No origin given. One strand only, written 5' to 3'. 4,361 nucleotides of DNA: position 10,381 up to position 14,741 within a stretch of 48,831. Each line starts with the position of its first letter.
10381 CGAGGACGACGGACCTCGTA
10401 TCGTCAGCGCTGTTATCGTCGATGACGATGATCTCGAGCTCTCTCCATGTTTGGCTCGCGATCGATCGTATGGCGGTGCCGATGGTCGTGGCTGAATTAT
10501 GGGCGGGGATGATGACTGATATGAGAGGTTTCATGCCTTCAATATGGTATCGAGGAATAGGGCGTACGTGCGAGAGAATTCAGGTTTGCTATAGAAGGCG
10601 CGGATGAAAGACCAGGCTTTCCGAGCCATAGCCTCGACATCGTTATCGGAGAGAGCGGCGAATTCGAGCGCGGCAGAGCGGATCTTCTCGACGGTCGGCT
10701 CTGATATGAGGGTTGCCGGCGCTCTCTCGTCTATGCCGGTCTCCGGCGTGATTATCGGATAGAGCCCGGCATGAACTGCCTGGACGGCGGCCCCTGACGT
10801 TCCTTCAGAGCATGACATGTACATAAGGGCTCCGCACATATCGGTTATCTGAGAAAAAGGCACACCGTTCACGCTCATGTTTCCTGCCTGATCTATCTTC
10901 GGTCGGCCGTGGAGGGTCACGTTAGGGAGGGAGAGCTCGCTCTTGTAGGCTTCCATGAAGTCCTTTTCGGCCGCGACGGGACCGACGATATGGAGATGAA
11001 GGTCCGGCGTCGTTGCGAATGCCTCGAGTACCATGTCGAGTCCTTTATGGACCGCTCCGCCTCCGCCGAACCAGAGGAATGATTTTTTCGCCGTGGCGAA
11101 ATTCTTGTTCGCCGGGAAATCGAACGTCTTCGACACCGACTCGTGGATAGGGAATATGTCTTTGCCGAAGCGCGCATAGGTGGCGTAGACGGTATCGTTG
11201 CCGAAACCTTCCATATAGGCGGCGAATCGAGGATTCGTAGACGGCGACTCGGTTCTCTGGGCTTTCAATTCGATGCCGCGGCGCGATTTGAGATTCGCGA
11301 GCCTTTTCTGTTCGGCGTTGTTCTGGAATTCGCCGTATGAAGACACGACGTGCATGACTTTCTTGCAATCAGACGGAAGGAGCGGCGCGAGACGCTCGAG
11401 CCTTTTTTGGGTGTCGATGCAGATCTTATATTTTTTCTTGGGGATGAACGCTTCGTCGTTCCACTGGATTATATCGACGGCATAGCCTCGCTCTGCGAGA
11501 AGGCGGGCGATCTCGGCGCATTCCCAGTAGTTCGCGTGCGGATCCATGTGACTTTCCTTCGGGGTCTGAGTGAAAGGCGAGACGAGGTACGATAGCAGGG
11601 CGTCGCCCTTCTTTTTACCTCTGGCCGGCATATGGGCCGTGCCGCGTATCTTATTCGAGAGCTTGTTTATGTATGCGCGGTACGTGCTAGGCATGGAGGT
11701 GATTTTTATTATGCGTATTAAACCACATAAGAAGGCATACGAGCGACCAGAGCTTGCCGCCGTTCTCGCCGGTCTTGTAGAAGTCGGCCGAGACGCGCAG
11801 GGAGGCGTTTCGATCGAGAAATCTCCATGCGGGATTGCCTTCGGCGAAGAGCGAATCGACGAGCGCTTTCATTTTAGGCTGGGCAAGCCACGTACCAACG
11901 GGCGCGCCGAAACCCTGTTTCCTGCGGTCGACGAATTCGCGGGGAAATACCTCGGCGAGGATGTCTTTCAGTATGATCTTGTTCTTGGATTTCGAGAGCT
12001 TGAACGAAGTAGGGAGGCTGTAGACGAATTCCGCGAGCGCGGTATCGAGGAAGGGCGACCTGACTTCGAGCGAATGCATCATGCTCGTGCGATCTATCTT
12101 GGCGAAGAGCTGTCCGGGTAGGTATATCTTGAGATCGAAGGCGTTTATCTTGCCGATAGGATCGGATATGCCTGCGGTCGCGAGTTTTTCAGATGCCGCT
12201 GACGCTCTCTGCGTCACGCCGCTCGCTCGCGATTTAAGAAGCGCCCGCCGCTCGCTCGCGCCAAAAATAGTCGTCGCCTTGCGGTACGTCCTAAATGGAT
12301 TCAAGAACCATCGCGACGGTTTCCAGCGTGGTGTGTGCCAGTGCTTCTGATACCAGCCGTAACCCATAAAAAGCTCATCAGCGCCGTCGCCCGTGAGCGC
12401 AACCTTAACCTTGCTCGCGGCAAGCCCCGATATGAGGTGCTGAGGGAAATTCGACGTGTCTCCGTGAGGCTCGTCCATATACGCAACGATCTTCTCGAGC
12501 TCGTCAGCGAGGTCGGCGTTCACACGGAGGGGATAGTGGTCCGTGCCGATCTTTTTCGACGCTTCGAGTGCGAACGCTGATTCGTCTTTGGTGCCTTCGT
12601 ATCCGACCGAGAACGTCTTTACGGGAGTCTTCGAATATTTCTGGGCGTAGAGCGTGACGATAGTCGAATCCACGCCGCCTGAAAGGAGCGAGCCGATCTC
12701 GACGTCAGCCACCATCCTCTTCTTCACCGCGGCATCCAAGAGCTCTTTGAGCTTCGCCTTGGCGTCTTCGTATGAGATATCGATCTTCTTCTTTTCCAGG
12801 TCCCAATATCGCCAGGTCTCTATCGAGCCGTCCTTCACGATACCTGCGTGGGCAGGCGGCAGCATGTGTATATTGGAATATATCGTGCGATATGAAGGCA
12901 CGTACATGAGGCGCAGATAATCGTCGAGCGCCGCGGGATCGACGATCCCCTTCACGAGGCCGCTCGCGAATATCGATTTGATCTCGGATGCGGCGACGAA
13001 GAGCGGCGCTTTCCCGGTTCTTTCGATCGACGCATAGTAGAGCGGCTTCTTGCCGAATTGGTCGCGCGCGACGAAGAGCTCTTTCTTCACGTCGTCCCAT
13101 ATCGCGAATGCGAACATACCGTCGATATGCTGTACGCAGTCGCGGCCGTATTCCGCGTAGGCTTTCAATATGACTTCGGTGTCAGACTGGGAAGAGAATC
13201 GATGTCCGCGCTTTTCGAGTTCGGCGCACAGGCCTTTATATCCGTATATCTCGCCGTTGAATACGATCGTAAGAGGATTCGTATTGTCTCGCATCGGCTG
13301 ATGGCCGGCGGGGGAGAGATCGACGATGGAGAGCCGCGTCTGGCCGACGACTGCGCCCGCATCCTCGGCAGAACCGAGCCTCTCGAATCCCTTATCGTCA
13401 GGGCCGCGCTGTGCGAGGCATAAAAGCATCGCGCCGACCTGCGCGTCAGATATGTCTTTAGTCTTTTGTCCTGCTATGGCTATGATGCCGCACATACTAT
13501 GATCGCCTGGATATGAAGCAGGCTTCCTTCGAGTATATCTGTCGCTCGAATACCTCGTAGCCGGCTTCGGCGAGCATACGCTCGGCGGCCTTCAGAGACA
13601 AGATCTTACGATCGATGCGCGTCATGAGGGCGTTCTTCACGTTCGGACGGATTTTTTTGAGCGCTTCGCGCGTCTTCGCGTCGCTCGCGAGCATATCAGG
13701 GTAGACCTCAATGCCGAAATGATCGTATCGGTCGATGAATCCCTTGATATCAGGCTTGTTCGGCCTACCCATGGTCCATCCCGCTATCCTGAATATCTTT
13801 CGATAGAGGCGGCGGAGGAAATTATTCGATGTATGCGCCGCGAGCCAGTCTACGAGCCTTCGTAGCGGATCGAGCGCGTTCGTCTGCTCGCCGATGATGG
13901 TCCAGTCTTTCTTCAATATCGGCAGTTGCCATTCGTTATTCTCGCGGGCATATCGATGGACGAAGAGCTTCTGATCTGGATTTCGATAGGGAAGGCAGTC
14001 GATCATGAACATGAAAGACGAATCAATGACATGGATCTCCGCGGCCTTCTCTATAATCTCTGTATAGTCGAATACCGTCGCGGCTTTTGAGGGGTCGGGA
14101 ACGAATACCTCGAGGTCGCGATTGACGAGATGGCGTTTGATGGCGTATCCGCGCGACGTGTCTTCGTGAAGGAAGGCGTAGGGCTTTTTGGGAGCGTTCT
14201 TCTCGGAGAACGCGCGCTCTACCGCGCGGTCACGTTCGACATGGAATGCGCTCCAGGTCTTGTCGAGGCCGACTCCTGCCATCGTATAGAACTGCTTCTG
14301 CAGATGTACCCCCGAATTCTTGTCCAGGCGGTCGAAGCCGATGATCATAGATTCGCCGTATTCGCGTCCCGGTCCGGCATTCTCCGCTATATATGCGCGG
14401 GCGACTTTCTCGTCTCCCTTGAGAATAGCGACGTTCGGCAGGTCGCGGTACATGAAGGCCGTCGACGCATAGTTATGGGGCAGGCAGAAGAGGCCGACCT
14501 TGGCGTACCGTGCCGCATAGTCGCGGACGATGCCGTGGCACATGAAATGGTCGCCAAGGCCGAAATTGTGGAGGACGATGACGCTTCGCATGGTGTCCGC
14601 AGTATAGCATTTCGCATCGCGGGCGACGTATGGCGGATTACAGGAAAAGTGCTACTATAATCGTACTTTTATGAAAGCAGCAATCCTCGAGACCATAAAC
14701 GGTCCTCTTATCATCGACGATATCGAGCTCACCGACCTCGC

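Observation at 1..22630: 22.6 kb ABC-transporter-dependent surface-glycan locus with unusually dense methylation capacity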

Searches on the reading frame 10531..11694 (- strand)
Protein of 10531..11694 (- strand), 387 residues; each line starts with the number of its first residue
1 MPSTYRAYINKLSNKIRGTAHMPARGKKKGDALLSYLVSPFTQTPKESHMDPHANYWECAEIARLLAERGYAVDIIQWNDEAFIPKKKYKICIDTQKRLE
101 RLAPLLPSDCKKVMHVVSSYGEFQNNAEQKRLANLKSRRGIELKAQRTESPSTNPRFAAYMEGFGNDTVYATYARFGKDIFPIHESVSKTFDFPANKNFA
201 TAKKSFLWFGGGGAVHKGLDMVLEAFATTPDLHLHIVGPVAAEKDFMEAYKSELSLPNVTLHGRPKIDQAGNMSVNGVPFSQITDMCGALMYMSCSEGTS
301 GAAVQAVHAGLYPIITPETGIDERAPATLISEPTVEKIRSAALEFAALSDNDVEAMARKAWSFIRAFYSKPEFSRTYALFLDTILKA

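Call 4: search_protein_families(library=pfam, proteins=[window:10531-11694:-], max_evalue=0.01)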
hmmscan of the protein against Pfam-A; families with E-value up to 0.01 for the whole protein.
window:10531-11694:- (387 aa): 2 families
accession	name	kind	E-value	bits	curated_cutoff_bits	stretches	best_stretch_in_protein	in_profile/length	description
PF13692.12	Glyco_trans_1_4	-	0.00019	22.1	27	1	205-337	3-131/142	Glycosyl transferases group 1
PF00534.26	Glycos_transf_1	-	0.00029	20.8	26.4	1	203-323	14-129/172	Glycosyl transferases group 1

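Call 14: search_protein_families(library=pfam, proteins=[window:10531-11694:-], max_evalue=10)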
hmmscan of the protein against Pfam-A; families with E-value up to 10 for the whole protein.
window:10531-11694:- (387 aa): 2 families
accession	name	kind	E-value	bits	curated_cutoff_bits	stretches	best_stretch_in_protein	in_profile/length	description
PF13692.12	Glyco_trans_1_4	-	0.00019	22.1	27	1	205-337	3-131/142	Glycosyl transferases group 1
PF00534.26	Glycos_transf_1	-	0.00029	20.8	26.4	1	203-323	14-129/172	Glycosyl transferases group 1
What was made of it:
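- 10531..11694 (-): Probable GT4-like GT-B glycosyltransferase (weak call). Glycos_transf_1, E 3e-4, below the gathering score (calls 4, 14).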

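Call 15: search_protein_families(library=ncbifam, proteins=[window:10531-11694:-], max_evalue=0.01)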
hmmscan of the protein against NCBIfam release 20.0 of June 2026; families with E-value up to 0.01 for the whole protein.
window:10531-11694:- (387 aa): 0 families

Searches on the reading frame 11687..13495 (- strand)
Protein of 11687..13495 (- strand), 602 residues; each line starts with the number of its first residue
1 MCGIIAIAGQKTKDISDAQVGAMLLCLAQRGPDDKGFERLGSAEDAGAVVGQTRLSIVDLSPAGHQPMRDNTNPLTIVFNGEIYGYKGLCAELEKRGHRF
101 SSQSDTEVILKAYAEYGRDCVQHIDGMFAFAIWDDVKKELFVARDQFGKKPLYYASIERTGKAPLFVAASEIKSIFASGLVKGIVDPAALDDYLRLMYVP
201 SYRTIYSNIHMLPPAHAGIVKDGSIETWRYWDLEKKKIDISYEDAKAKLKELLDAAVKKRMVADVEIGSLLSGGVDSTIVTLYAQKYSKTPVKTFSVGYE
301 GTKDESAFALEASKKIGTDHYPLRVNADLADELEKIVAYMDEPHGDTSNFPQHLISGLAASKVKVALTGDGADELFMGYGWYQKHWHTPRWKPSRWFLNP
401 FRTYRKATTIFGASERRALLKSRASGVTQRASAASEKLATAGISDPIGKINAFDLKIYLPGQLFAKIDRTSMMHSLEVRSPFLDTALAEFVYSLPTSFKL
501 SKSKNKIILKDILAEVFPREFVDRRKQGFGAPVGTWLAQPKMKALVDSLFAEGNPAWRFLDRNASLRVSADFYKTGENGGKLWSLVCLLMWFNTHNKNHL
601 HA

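Call 4: search_protein_families(library=pfam, proteins=[window:11687-13495:-], max_evalue=0.01)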
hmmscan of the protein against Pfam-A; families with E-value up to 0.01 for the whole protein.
window:11687-13495:- (602 aa): 5 families
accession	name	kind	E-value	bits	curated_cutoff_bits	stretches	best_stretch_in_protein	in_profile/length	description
PF00733.27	Asn_synthase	-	2.7e-86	290.9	21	1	248-592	1-353/354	Asparagine synthase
PF13537.11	GATase_7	-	3.6e-42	143.7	25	1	53-176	2-122/123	Glutamine amidotransferase domain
PF13522.11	GATase_6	-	1.1e-38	132.6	27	1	44-158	8-122/130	Glutamine amidotransferase domain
PF12481.13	DUF3700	-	0.00017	21.6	27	1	119-155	124-160/228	Aluminium induced protein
PF06508.19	QueC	-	0.0077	16.2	22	0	270-325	5-60/210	Queuosine biosynthesis protein QueC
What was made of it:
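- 11687..13495 (-): AsnB-type glutamine amidotransferase. Predicted to amidate a carboxylate, for example a uronic acid, in the glycan. Asn_synthase, E 3e-86, plus GATase_7 (call 4).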

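Call 15: search_protein_families(library=ncbifam, proteins=[window:11687-13495:-], max_evalue=0.01)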
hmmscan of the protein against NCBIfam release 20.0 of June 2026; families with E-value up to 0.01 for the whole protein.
window:11687-13495:- (602 aa): 11 families
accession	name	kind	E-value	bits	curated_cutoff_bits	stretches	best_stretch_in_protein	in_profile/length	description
TIGR01536.1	asn_synth_AEB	equivalog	1.3e-139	466.6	267.1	1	2-529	1-517/517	asparagine synthase (glutamine-hydrolyzing)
TIGR03108.1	eps_aminotran_1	hypoth_equivalog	1.1e-132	443.9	816.9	2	1-387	1-382/628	XrtA/PEP-CTERM system amidotransferase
TIGR03104.1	trio_amidotrans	equivalog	2.1e-111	373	570.1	1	1-595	1-589/589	N-acetylglutaminylglutamine amidotransferase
NF006949.0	PRK09431.1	equivalog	3.6e-81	273.4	499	3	1-176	1-166/554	asparagine synthase B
NF033535.1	lass_lactam_cya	exception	2e-67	228.2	525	2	1-392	1-393/668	lasso peptide isopeptide bond-forming cyclase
NF033561.1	macrolact_Ik_Al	subfamily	1.7e-20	73.1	300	2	134-377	87-332/561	albusnodin/ikarugamycin family macrolactam cyclase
NF001484.0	PRK00331.1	subfamily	2.2e-08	32.9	381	1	67-146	87-177/601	isomerizing glutamine--fructose-6-phosphate transaminase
TIGR01135.1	glmS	equivalog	2.3e-08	33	418.05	1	67-146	86-176/607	glutamine--fructose-6-phosphate transaminase (isomerizing)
TIGR01134.1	purF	equivalog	1.5e-07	31.2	350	1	62-171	81-195/432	amidophosphoribosyltransferase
NF010587.0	PRK13980.1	equivalog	0.00098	18.4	255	1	234-305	3-73/267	NAD+ synthase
NF011155.0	PRK14561.1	equivalog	0.0055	16.4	207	1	267-363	3-95/195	hypothetical protein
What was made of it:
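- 11687..13495 (-): TIGR01536 above cut-off (call 15).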

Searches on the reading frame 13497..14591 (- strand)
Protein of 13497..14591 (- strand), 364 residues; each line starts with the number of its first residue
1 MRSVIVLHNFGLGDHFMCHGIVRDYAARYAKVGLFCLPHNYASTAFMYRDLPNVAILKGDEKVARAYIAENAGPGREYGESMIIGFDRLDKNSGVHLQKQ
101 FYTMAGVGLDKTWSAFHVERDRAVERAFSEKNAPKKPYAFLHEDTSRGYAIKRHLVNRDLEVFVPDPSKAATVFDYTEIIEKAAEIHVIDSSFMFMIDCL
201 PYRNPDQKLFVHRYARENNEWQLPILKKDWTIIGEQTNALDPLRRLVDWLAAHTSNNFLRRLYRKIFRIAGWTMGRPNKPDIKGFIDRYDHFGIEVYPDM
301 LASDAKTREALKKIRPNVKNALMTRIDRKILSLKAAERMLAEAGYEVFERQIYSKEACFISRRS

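Call 4: search_protein_families(library=pfam, proteins=[window:13497-14591:-], max_evalue=0.01)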
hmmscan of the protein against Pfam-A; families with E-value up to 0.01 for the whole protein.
window:13497-14591:- (364 aa): 0 families

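Call 14: search_protein_families(library=pfam, proteins=[window:13497-14591:-], max_evalue=10)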
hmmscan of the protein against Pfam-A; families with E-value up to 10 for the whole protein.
window:13497-14591:- (364 aa): 1 family
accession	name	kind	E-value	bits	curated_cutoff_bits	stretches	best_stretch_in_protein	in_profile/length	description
PF08961.15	NRBF2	-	0.11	12.4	36.8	1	202-263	50-111/200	Nuclear receptor-binding factor 2, autophagy regulator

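Call 15: search_protein_families(library=ncbifam, proteins=[window:13497-14591:-], max_evalue=0.01)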
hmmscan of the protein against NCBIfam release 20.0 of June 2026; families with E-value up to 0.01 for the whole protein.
window:13497-14591:- (364 aa): 0 families

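Call 19: find_related_loci(query=window:13497-14591:-, collection=genome_contigs, flank=10000)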
Query window:13497-14591:- (364 aa) in genome_contigs; peptide patterns used: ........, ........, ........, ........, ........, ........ (x = any residue, [..] = any of these).
152 stretches matched a pattern; 7 encode a relative of the query (tblastn E <= 1e-3); 7 distinct loci.
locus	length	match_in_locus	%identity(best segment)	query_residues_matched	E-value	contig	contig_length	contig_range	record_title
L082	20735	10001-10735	58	1-242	3e-94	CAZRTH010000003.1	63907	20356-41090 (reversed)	MAG TPA_asm: uncultured Candidatus Saccharibacteria bacterium isolate SRP193066_co2_80 genome assembly, contig: NODE_141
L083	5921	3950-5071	43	14-362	2e-92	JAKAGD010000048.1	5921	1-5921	MAG: bacterium isolate WY2.bin144 NODE_25366_length_5921_cov_1.096479, whole genome shotgun sequence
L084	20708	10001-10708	54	1-234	3e-87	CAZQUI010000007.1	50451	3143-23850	MAG TPA_asm: uncultured Candidatus Saccharibacteria bacterium isolate SRP342105_co1_472 genome assembly, contig: NODE_83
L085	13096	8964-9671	54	1-234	4e-87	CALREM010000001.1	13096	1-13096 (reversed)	MAG: Candidatus Nomurabacteria bacterium isolate TrH-25oct19-38 genome assembly, contig: TrH-25oct19-C9464, whole genome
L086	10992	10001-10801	49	1-258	1e-85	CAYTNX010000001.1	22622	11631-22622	MAG TPA_asm: uncultured Candidatus Saccharibacteria bacterium isolate SRP278252_co2_57 genome assembly, contig: NODE_457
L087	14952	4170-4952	54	4-263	2e-85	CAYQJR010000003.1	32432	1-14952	MAG TPA_asm: uncultured Candidatus Saccharibacteria bacterium isolate SRP136066_co1_416 genome assembly, contig: NODE_10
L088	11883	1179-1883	50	1-233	2e-71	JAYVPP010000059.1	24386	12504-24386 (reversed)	MAG: Candidatus Kaiserbacteria bacterium isolate GL72_DN_metabinner_43 GL72_DN_metabinner_43_58, whole genome shotgun se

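Call 24: search_solved_structures(query=window:13497-14591:-, max_evalue=10)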
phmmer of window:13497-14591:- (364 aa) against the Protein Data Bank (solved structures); distinct sequences matched with E-value up to 10: 4.
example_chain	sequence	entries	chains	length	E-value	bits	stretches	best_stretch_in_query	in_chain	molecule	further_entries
2oh3_A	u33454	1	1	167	0.33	13.3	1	15-66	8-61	COG1633: Uncharacterized conserved protein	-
3cwq_A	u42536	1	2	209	0.44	12.9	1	269-353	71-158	ParA family chromosome partitioning protein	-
1nm3_A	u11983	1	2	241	0.84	12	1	111-165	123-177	Protein HI0572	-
6m6r_A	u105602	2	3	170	1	11.7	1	108-220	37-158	Dicer Related Helicase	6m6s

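Call 30: find_homologous_proteins(query=window:13497-14591:-, max_evalue=0.00001)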
Query window:13497-14591:- (364 aa): 285 proteins with E <= 0.00001 among 2044 candidates; the best 120 are listed.
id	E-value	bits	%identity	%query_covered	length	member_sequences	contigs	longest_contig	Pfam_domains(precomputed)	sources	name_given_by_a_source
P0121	1.4e-248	842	100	100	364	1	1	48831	-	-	-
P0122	2.8e-115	403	53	99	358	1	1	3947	-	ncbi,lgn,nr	ncbi:MAG TPA: hypothetical protein VFT82_00980 [Candidatus Paceibacterota bacterium]|nr:hypothetical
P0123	1.1e-105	372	42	100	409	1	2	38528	-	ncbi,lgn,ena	-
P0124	1.4e-102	362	41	99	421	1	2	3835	-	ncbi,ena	-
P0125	1.8e-100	355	43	99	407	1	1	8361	-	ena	-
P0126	2.2e-100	354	41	99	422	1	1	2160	-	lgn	-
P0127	4.8e-100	353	43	99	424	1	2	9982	-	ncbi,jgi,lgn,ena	ncbi:MAG: hypothetical protein WCT02_02955 [Candidatus Paceibacterota bacterium]|jgi:hypothetical pr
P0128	7.0e-100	353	40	99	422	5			-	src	-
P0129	9.0e-100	352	41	99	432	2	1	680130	-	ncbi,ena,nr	ncbi:MAG: hypothetical protein LiPW30_32 [Parcubacteria group bacterium LiPW_30]|nr:MAG: hypothetica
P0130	2.0e-99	351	43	99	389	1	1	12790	-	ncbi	-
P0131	2.8e-99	351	42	99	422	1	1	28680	-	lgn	-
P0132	4.0e-99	350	41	100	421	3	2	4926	-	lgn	-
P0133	4.2e-99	350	42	100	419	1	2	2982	-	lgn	-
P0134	1.1e-98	349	51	79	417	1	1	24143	-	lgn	-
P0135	1.9e-98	348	41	99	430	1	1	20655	-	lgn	-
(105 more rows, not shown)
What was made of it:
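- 13497..14591 (-): Uncharacterised family: a GT9 (heptosyltransferase)-like GT-B core (about residues 1-235) plus a C-terminal alpha/beta domain. 285 homologues, all 'hypothetical', some fused to HAD phosphatase domains (call 30).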

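Call 33: search_solved_structures(query=A2, max_evalue=10)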
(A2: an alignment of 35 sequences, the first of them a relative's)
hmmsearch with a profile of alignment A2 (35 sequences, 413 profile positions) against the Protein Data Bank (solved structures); distinct sequences matched with E-value up to 10: 1.
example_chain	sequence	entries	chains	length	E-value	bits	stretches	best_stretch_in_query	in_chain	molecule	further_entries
1ug0_A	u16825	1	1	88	1.6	11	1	114-159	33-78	splicing factor 4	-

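Call 47: predict_structure(alignment_id=A2)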
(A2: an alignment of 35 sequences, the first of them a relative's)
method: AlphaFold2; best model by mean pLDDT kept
length: 364 residues; sequences in the alignment: 35
mean_pLDDT: 85.5   pTM: 0.69
mean pLDDT of the five models: 85.5, 85.5, 84.4, 83.6, 83.4
residues with pLDDT >= 90: 174; 70-90: 152; 50-70: 29; < 50: 9
segments of 3 or more residues with pLDDT < 50: 215-221
pLDDT, mean of each block of 10 residues (from residue 1): 92 90 97 96 96 97 96 96 91 88 94 90 97 96 83 85 93 94 87 76 75 51 50 61 81 84 79 66 78 84 89 91 91 92 90 83 90
secondary structure, 60 per line:
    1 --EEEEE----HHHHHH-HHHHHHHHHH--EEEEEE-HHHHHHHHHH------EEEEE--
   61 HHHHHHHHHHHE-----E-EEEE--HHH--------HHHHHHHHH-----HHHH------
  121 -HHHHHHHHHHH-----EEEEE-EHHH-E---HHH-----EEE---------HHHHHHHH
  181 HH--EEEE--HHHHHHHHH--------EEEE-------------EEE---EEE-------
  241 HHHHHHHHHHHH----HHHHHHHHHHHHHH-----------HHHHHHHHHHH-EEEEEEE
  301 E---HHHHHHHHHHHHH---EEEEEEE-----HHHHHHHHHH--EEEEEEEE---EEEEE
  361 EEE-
elements in order: E3-7 H12-17 H19-28 E31-36 H38-47 E54-58 H61-71 E80-83 H97-105 H111-114 H122-132 E138-142 E161-163 H173-182 E185-188 H191-199 E208-211 E225-227 E231-233 H241-252 H257-270 H282-292 E294-301 H305-317 E321-327 H333-342 E345-352 E356-363
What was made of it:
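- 13497..14591 (-): Model pLDDT 85.5 (call 47).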

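Call 50: fold_search(model_id=the predicted structure, library=pdb)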
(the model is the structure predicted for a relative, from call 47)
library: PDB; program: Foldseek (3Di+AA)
matches with E <= 10: 1409; with E <= 0.001: 6
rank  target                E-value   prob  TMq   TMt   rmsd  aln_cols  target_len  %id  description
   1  1psw                  3.8e-05  1.00  0.39  0.42   6.7       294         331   10  Structure of E. coli ADP-heptose lps heptosyltransferase II (released 2003-07-08)
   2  4rap_J                3.1e-04  1.00  0.34  0.33   7.6       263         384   12  Crystal structure of bacterial iron-containing dodecameric glycosyltransferase TibC from enterotoxigenic E.coli H10407 (released 2014-10-29)
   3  4rap_C                6.1e-04  1.00  0.34  0.32   7.5       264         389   12  Crystal structure of bacterial iron-containing dodecameric glycosyltransferase TibC from enterotoxigenic E.coli H10407 (released 2014-10-29)
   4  4rap_B                6.9e-04  1.00  0.35  0.33   7.7       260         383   12  Crystal structure of bacterial iron-containing dodecameric glycosyltransferase TibC from enterotoxigenic E.coli H10407 (released 2014-10-29)
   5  4rap_F                8.8e-04  1.00  0.35  0.33   7.6       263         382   11  Crystal structure of bacterial iron-containing dodecameric glycosyltransferase TibC from enterotoxigenic E.coli H10407 (released 2014-10-29)
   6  4rb4_B                9.3e-04  1.00  0.35  0.34   7.4       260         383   11  Crystal structure of dodecameric iron-containing heptosyltransferase TibC in complex with ADP-D-beta-D-heptose at 3.9  (released 2014-11-05)
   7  4rap_E                1.1e-03  1.00  0.33  0.31   7.5       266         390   12  Crystal structure of bacterial iron-containing dodecameric glycosyltransferase TibC from enterotoxigenic E.coli H10407 (released 2014-10-29)
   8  4rap_H                1.2e-03  1.00  0.35  0.33   7.5       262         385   11  Crystal structure of bacterial iron-containing dodecameric glycosyltransferase TibC from enterotoxigenic E.coli H10407 (released 2014-10-29)
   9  4rap_D                1.3e-03  1.00  0.35  0.33   7.7       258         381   12  Crystal structure of bacterial iron-containing dodecameric glycosyltransferase TibC from enterotoxigenic E.coli H10407 (released 2014-10-29)
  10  4rap_G                1.4e-03  1.00  0.35  0.33   7.5       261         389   11  Crystal structure of bacterial iron-containing dodecameric glycosyltransferase TibC from enterotoxigenic E.coli H10407 (released 2014-10-29)
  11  4rb4_C                1.4e-03  1.00  0.35  0.33   7.3       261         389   11  Crystal structure of dodecameric iron-containing heptosyltransferase TibC in complex with ADP-D-beta-D-heptose at 3.9  (released 2014-11-05)
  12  4rap_A                1.8e-03  1.00  0.35  0.34   7.3       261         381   11  Crystal structure of bacterial iron-containing dodecameric glycosyltransferase TibC from enterotoxigenic E.coli H10407 (released 2014-10-29)
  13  8du1_C                4.1e-03  0.47  0.15  0.15  15.4       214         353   11  Crystal Structure of NAD bound dTDP-glucose 4,6-dehydratase from Elizabethkingia anophelis (released 2022-08-10)
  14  2iya_B                5.9e-03  0.57  0.26  0.25  18.3       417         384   12  The crystal structure of macrolide glycosyltransferases: A blueprint for antibiotic engineering (released 2007-03-27)
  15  6bi4_A                1.2e-02  0.47  0.15  0.17  16.8       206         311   14  2.9 Angstrom Resolution Crystal Structure of dTDP-Glucose 4,6-dehydratase (rfbB) from Bacillus anthracis str. Ames in  (released 2017-11-08)
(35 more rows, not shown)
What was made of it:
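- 13497..14591 (-): Foldseek hits WaaF (1psw) at E 4e-5 and TibC (call 50).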
